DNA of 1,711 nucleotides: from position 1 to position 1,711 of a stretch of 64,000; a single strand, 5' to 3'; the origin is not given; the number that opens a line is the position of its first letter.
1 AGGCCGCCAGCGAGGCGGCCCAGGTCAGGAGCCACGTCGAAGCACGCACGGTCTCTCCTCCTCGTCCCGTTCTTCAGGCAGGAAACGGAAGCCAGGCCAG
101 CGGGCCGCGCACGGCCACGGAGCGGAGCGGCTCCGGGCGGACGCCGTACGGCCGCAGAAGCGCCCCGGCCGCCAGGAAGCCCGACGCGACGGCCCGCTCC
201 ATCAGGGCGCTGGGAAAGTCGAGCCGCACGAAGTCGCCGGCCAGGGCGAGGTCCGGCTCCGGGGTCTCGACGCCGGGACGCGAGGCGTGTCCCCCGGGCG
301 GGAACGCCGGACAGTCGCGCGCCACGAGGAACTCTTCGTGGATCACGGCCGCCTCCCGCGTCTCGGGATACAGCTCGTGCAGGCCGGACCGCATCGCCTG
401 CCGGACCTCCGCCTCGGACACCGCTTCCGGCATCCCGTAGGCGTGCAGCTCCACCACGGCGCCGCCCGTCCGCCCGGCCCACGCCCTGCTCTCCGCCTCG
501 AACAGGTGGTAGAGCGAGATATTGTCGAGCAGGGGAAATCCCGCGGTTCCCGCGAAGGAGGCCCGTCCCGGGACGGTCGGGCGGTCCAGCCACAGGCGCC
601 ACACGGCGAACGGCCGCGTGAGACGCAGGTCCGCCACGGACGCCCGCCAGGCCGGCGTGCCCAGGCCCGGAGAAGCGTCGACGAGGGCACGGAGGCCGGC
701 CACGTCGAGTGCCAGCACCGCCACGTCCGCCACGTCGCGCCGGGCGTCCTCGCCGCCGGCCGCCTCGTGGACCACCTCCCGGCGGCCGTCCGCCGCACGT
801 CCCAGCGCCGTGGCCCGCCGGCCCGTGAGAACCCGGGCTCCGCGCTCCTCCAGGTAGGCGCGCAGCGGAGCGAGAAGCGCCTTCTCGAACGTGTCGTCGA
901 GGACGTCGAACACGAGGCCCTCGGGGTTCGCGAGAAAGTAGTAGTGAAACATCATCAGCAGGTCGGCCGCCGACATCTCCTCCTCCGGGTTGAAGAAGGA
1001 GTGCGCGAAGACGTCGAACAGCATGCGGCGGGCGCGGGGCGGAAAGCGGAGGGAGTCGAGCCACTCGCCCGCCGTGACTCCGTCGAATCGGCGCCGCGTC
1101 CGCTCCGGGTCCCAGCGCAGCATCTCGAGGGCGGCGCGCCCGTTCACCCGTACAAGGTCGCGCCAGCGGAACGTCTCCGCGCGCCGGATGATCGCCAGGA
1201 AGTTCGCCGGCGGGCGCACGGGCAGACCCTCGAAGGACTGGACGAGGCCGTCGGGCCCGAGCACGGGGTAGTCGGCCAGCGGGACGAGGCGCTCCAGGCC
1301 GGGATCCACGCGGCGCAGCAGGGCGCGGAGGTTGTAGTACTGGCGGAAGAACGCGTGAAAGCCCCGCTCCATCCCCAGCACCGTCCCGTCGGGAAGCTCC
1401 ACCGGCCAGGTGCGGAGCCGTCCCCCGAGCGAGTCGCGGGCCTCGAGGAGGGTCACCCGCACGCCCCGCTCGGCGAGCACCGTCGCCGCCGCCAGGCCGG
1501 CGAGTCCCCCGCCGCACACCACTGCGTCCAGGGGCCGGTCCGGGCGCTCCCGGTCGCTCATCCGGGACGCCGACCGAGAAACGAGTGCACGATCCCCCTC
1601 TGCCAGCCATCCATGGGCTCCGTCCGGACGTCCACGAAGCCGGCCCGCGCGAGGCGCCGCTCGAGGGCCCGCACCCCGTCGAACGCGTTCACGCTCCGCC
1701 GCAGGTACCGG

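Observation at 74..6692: Five-gene translationally coupled operon mixing envelope proteins with a SAM methyltransferase and a CrtI/HpnE-like flavoprotein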

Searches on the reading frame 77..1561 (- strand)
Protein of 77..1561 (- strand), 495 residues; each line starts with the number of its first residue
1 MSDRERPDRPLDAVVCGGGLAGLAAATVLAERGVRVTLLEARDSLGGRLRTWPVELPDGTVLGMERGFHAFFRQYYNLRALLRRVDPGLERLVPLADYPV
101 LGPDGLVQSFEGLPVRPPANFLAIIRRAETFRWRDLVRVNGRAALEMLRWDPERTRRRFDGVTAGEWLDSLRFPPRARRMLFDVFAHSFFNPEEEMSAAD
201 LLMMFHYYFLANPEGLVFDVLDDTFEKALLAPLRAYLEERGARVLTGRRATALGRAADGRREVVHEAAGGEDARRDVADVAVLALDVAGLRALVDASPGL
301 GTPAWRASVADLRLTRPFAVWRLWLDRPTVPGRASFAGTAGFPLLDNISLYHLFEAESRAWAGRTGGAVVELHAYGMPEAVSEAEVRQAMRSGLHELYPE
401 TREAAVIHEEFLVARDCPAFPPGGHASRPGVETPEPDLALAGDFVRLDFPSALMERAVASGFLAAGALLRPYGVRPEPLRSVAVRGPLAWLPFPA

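Call 4: search_protein_families(library=pfam, proteins=[window:77-1561:-], max_evalue=0.01)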
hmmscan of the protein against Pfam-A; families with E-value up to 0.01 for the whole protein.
window:77-1561:- (495 aa): 12 families
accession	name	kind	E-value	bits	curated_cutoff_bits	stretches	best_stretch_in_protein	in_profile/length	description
PF01593.30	Amino_oxidase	-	1.2e-37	130.7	19.8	1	20-469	1-443/443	Flavin containing amine oxidoreductase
PF13450.12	NAD_binding_8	-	6.7e-15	55.6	21.9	1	16-84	2-67/68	NAD(P)-binding Rossmann-like domain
PF12831.13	FAD_oxidored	-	1.1e-08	35.3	27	1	12-72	1-61/416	FAD dependent oxidoreductase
PF01266.30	DAO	-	2.6e-08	34.2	27.9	1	12-46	1-35/353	FAD dependent oxidoreductase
PF00070.33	Pyr_redox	-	1.3e-06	29.2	22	1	13-46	2-35/82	Pyridine nucleotide-disulphide oxidoreductase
PF00890.30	FAD_binding_2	-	1.9e-06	27.8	20.4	1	12-48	1-37/414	FAD binding domain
PF07992.20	Pyr_redox_2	-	1.6e-05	24.9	26.1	1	9-46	141-178/291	Pyridine nucleotide-disulphide oxidoreductase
PF01494.25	FAD_binding_3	-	6.9e-05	22.7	22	1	12-43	3-34/349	FAD binding domain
PF01946.23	Thi4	-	0.00011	21.9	26.2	1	12-47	19-55/235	Thi4 family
PF03486.20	HI0933_like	-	0.00025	21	50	1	12-50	2-40/244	HI0933-like protein Rossmann domain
PF05834.18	Lycopene_cycl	-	0.00077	19.1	23.4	1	12-56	1-48/380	Lycopene cyclase protein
PF01134.28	GIDA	-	0.0012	18.5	22.1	1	12-40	1-29/391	Glucose inhibited division protein A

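Call 5: search_protein_families(library=ncbifam, proteins=[window:77-1561:-], max_evalue=0.01)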
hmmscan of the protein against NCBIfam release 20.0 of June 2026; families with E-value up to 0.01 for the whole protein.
window:77-1561:- (495 aa): 73 families (the best 25 are shown)
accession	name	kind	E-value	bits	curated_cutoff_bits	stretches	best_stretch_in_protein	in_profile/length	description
TIGR03467.1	HpnE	equivalog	1.2e-45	156.6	283.05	1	14-469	2-429/430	hydroxysqualene dehydroxylase HpnE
TIGR02732.1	zeta_caro_desat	equivalog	2.3e-21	76.3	622.15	1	15-294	4-289/474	9,9'-di-cis-zeta-carotene desaturase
TIGR02731.1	phytoene_desat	equivalog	8.5e-21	74.2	569.4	1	14-468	3-452/453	15-cis-phytoene desaturase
NF005560.0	PRK07233.1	equivalog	2.9e-14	52.8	252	1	14-85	4-70/435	hypothetical protein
NF045637.1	carotdesatCrtDProt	equivalog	1.6e-09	36.9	580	1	14-74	2-66/485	1-hydroxycarotenoid 3,4-desaturase CrtD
TIGR02734.1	crtI_fam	subfamily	7.7e-09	34.7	238.1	1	13-52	1-40/504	phytoene desaturase family protein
TIGR02733.1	desat_CrtD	equivalog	6.2e-08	31.7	549.7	1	13-51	4-42/492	C-3',4' desaturase CrtD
NF058655.1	CrtID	equivalog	3.8e-07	29.3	640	1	14-52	2-40/478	bifunctional phytoene desaturase/3,4-desaturase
TIGR03996.1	mycofact_OYE_1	hypoth_equivalog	5.9e-07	28.4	627.9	1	5-51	367-413/633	mycofactocin system FadH/OYE family oxidoreductase 1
NF041087.1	bile_acid_BaiCD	equivalog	7.5e-07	27.6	825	1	8-50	378-420/642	bile acid Fe-S flavoenzyme BaiCD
NF045599.1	bili_reduct_long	exception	7.8e-07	27.7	750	1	13-50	384-421/641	bilirubin reductase, long form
TIGR03997.1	mycofact_OYE_2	equivalog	1.6e-06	26.8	793.15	1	9-51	378-420/645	mycofactocin system FadH/OYE family oxidoreductase 2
NF002480.1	PRK01747.1-1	equivalog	1.8e-06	26.7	540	1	11-45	249-283/645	bifunctional tRNA (5-methylaminomethyl-2-thiouridine)(34)-methyltransferase MnmC2/FAD-dependent 5-carboxymethylaminomethyl-2-thiouridine(34)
NF045663.1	diclust_near_Sec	equivalog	2.1e-06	26.2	530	1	6-56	102-152/759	pyridine nucleotide-disulfide oxidoreductase/dicluster-binding protein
TIGR03197.1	MnmC_Cterm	equivalog_domain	5.3e-06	25.8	174.2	1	13-46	2-35/400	FAD-dependent 5-carboxymethylaminomethyl-2-thiouridine(34) oxidoreductase MnmC1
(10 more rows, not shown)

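Call 6: find_homologous_proteins(query=window:77-1561:-, max_evalue=1e-10)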
Query window:77-1561:- (495 aa): 5577 proteins with E <= 1e-10 among 8000 candidates; the best 120 are listed.
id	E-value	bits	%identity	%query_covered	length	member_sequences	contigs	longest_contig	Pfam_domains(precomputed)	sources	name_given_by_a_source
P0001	0.0e+0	1101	100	100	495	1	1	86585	PF01266.31,PF01593.31,PF13450.13,PF00890.31,PF07992.21,PF00070.34,PF12831.14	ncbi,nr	ncbi:MAG: FAD-dependent oxidoreductase [Gemmatimonadota bacterium]|nr:FAD-dependent oxidoreductase [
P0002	7.6e-240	815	75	98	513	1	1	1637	PF01266.31,PF01593.31,PF13450.13,PF00890.31,PF07992.21,PF00070.34,PF12831.14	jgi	-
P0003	5.5e-239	812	75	98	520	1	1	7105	PF01266.31,PF01593.31,PF13450.13,PF00890.31,PF07992.21,PF00070.34,PF12831.14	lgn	-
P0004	2.1e-238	810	74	98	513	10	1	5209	PF01266.31,PF01593.31,PF13450.13,PF12831.14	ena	-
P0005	3.8e-237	806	77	97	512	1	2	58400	PF01266.31,PF01593.31,PF13450.13,PF00890.31,PF00070.34,PF12831.14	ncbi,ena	-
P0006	8.1e-237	805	73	98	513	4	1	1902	PF01266.31,PF01593.31,PF13450.13,PF00070.34,PF12831.14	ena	-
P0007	4.8e-236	803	72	98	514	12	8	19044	PF01266.31,PF01593.31,PF13450.13,PF00070.34,PF12831.14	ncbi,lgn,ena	-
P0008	2.4e-235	800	73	98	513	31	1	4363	PF01266.31,PF01593.31,PF13450.13,PF12831.14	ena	-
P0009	3.0e-235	800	74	99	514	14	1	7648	PF01266.31,PF01593.31,PF13450.13,PF00890.31,PF07992.21,PF00070.34,PF12831.14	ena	-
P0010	4.8e-235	799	72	98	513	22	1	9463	PF01266.31,PF01593.31,PF13450.13,PF12831.14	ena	-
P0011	5.7e-234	796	74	98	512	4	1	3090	PF01266.31,PF01593.31,PF13450.13,PF00890.31,PF00070.34,PF12831.14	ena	-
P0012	3.4e-233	793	72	98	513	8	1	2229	PF01266.31,PF01593.31,PF13450.13,PF12831.14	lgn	-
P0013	3.4e-233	793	73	97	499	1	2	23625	PF01266.31,PF01593.31,PF13450.13,PF07992.21,PF00070.34,PF12831.14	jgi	jgi:isorenieratene synthase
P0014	8.1e-233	792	73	98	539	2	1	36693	PF01266.31,PF01593.31,PF13450.13,PF00890.31,PF07992.21,PF00070.34,PF12831.14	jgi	jgi:isorenieratene synthase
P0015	1.8e-232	791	74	98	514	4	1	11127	PF01266.31,PF01593.31,PF13450.13,PF00890.31,PF07992.21,PF00070.34,PF12831.14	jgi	-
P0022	3.0e-228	777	72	98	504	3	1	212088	PF01266.31,PF01593.31,PF13450.13,PF07992.21,PF00070.34,PF12831.14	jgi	-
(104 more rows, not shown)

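Call 7: find_encoding_contigs(protein=P0001, flank=10000, max_places=3)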
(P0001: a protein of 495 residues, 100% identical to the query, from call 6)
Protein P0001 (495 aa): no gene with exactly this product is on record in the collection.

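Call 8: find_encoding_contigs(protein=P0022, flank=10000, max_places=3)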
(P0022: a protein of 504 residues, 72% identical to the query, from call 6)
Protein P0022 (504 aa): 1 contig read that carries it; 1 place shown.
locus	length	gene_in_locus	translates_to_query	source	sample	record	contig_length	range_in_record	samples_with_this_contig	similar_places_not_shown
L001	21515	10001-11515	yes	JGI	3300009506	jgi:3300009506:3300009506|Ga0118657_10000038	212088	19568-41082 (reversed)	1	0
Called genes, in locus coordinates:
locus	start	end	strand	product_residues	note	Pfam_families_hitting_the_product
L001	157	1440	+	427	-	PF00365:PFK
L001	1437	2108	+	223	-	PF00702:Hydrolase, PF12710:HAD, PF13419:HAD_2, PF13242:Hydrolase_like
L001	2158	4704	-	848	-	PF02190:LON_substr_bdg, PF00004:AAA, PF07728:AAA_5, PF22667:Lon_lid, PF05362:Lon_C, PF13541:ChlI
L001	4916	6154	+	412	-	PF00149:Metallophos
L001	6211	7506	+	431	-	PF01103:Omp85 (weak)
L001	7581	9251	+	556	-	-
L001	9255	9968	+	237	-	PF01209:Ubie_methyltran, PF13489:Methyltransf_23, PF13649:Methyltransf_25, PF13847:Methyltransf_31, PF08241:Methyltransf_11, PF08242:Methyltransf_12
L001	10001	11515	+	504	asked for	PF00070:Pyr_redox (faint), PF01266:DAO (weak), PF07992:Pyr_redox_2 (faint), PF12831:FAD_oxidored (weak), PF01593:Amino_oxidase, PF13450:NAD_binding_8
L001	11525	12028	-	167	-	PF13590:DUF4136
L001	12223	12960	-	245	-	PF02535:Zip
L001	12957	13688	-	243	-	PF02535:Zip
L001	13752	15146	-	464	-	-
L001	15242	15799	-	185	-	PF13590:DUF4136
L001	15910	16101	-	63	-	-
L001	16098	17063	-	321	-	PF00355:Rieske, PF19299:DUF5914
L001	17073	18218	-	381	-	PF05834:Lycopene_cycl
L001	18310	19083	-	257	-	-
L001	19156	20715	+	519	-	PF00890:FAD_binding_2 (weak), PF01266:DAO, PF13450:NAD_binding_8, PF01593:Amino_oxidase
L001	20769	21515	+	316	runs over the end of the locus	PF00494:SQS_PSY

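Call 10: find_related_loci(query=A1, collection=genome_contigs, flank=10000)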
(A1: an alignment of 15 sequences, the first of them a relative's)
Query A1 (495 aa) in genome_contigs; peptide patterns used: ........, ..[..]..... (x = any residue, [..] = any of these).
599 stretches matched a pattern (row limit reached: there are more); 487 encode a relative of the query (tblastn E <= 1e-3); the best 80 are kept; 80 distinct loci.
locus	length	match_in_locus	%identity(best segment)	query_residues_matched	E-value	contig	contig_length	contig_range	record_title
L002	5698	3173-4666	72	3-489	0e+0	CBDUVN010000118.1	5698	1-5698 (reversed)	MAG TPA_asm: uncultured bacterium isolate SRR21487738_binner123_Refined_62 genome assembly, contig: ERZ25083882.8095, wh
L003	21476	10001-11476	77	11-489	0e+0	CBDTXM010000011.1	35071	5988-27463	MAG TPA_asm: uncultured bacterium isolate ERR2431956_binner123_Refined_47 genome assembly, contig: ERZ23880148.131, whol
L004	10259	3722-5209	73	3-488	0e+0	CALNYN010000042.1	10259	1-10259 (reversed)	MAG: uncultured Gemmatimonadota bacterium isolate LOGT_bin.0093 genome assembly, contig: contig_36878, whole genome shot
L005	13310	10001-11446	76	4-489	0e+0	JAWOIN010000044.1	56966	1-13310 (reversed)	MAG: Gemmatimonadota bacterium isolate CWP5-2.bin.36 k191_2040336, whole genome shotgun sequence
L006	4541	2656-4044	66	27-489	0e+0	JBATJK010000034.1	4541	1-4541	MAG: Gemmatimonadota bacterium isolate MFD10222_ilm_asm_bin16 k127_188412, whole genome shotgun sequence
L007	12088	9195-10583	67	27-489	0e+0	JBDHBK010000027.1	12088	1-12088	MAG: Gemmatimonadota bacterium isolate M8-12_Bin_10 M8-12_Bin_10_scaffold_18841, whole genome shotgun sequence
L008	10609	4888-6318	67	13-489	0e+0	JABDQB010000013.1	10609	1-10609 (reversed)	MAG: Gemmatimonadetes bacterium isolate Site_B29 k127_1813934, whole genome shotgun sequence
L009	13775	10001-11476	73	11-489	0e+0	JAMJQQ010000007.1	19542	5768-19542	MAG: Candidatus Carthagonibacter metallireducens isolate Bin_S162_005 Contig_S162_53672, whole genome shotgun sequence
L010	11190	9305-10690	64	27-488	0e+0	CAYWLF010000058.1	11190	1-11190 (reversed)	MAG TPA_asm: uncultured Gemmatimonadota bacterium isolate binchicken_co388_106 genome assembly, contig: NODE_1637_length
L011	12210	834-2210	65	27-488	0e+0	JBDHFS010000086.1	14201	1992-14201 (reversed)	MAG: Gemmatimonadota bacterium isolate M8-58_Bin_274 M8-58_Bin_274_scaffold_30940, whole genome shotgun sequence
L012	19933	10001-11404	66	27-489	0e+0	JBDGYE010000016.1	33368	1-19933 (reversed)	MAG: Gemmatimonadota bacterium isolate M3-30_Bin_363 M3-30_Bin_363_scaffold_2036, whole genome shotgun sequence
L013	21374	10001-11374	63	27-486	3e-173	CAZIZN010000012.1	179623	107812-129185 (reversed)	MAG TPA_asm: uncultured candidatus Brocadiaceae bacterium isolate binchicken_co179_387 genome assembly, contig: NODE_377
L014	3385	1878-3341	52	4-494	2e-175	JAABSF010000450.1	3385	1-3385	MAG: Deltaproteobacteria bacterium isolate S10.Bin075 Scaffold_410, whole genome shotgun sequence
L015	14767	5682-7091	59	13-489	3e-166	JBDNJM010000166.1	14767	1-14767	MAG: Planctomycetota bacterium isolate metabat2.76_sub.ELB k141_1355534, whole genome shotgun sequence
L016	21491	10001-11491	59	5-493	1e-168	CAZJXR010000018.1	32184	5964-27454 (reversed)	MAG TPA_asm: uncultured Gemmatimonadota bacterium isolate SRP321284_co1_33 genome assembly, contig: NODE_1566_length_321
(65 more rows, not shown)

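Call 21: search_dna_similar(query=window:77-1561:-, collection=plasmids, mode=protein, max_rows=15)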
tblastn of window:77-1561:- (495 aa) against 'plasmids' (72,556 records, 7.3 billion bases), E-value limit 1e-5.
Records with a match: 18; places in all: 18; records where one place covers at least 80% of the query: 17.
Best place of each record, by identity: <60% 18.
By first word of the organism name: Streptomyces 13; Streptantibioticus 2; Kitasatospora 1; Candidatus 1; Calothrix 1.
By predicted mobility (MOB-suite, as given by PLSDB): non-mobilizable 10; mobilizable 8.
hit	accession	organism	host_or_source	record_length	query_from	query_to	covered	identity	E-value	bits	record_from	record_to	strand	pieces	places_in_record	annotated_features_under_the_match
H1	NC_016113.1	Streptantibioticus cattleyicolor NRRL 8057 = DSM 46488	-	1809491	31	491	93%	48.2%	1e-101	341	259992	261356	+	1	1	none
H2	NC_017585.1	Streptantibioticus cattleyicolor NRRL 8057 = DSM 46488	-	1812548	31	491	93%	48.2%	1e-101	341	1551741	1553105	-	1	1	none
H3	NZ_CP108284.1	Streptomyces atratus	-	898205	31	488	93%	48.3%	1e-105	353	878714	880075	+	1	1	FAD-dependent oxidoreductase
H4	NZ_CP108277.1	Streptomyces atratus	-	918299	31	488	93%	48.3%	1e-105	353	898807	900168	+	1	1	FAD-dependent oxidoreductase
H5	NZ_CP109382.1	Streptomyces atratus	-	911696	31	488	93%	48.0%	5e-104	348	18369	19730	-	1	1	FAD-dependent oxidoreductase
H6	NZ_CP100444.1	Streptomyces rimosus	pure culture,OTC cluster deletion ...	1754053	31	486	92%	48.3%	2e-98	332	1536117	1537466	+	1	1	record has no annotation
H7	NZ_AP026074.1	Streptomyces nigrescens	-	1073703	31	490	93%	47.7%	9e-103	345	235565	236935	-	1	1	none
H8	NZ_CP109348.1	Streptomyces anulatus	-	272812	31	491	93%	47.3%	4e-101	340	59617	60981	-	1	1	NAD(P)/FAD-dependent oxidoreductase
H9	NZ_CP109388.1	Streptomyces anulatus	-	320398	31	491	93%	47.3%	4e-101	340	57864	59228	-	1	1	NAD(P)/FAD-dependent oxidoreductase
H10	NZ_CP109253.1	Streptomyces anulatus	-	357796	31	491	93%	47.3%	4e-101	340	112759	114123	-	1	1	NAD(P)/FAD-dependent oxidoreductase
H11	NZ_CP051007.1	Streptomyces griseofuscus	-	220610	31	486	92%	47.7%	9e-102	342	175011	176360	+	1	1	NAD(P)/FAD-dependent oxidoreductase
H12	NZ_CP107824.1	Streptomyces anulatus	-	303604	31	491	93%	47.1%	3e-101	340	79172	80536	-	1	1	NAD(P)/FAD-dependent oxidoreductase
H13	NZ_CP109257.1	Streptomyces anulatus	-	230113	31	482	91%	48.0%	1e-102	344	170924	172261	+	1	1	NAD(P)/FAD-dependent oxidoreductase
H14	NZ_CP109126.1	Streptomyces anulatus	-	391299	31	482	91%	48.0%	1e-102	344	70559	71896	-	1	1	NAD(P)/FAD-dependent oxidoreductase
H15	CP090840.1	Streptomyces viridifaciens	Whole organism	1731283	31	482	91%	47.6%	1e-94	321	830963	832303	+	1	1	FAD-dependent oxidoreductase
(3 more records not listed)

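Call 22: get_annotated_region(hit=H11, flank=9000)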
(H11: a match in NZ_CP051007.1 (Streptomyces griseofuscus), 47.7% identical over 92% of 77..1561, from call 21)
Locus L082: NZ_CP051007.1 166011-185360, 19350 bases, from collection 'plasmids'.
description: Streptomyces griseofuscus strain DSM 40191 plasmid pSGRIFU1, complete sequence
organism: Streptomyces griseofuscus (NCBI taxid 146922)
taxonomy: Bacteria; Actinomycetota; Actinomycetes; Kitasatosporales; Streptomycetaceae; Streptomyces; Streptomyces griseofuscus
host: -; source: -; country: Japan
typing (MOB-suite, as given by PLSDB): mobilizable; replicon rep_cluster_1915; relaxase MOBF
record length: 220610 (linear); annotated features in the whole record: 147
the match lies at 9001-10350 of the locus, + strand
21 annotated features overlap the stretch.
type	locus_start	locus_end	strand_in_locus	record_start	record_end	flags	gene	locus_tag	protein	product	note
CDS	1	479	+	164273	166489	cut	-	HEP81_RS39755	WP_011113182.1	helix-turn-helix transcriptional regulator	-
CDS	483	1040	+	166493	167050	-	-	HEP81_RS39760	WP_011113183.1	hypothetical protein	-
CDS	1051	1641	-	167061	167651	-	-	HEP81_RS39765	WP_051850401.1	LLM class flavin-dependent oxidoreductase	-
CDS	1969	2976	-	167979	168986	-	-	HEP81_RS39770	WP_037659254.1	DUF5914 domain-containing protein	-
CDS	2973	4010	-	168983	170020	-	-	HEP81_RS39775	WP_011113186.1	phytoene/squalene synthase family protein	GO:0008299 - isoprenoid biosynthetic process [Evidence IEA]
CDS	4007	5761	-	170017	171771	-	crtI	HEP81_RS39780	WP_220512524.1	phytoene desaturase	GO:0016117 - carotenoid biosynthetic process [Evidence IEA]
CDS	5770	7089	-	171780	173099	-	-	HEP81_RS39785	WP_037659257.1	polyprenyl synthetase family protein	-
CDS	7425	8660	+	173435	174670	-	-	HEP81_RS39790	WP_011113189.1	lycopene cyclase family protein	-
CDS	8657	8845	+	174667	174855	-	-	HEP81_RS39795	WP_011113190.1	hypothetical protein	-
CDS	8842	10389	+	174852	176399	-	-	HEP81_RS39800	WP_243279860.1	NAD(P)/FAD-dependent oxidoreductase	-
CDS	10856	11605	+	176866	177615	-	-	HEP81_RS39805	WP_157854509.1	hypothetical protein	-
CDS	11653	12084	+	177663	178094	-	-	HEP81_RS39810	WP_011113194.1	Rrf2 family transcriptional regulator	-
CDS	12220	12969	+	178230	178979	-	-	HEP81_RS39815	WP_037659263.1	glucose 1-dehydrogenase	-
CDS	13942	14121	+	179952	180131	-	-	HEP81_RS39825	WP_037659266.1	hypothetical protein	-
CDS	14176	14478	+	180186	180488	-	-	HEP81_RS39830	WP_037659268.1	hypothetical protein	-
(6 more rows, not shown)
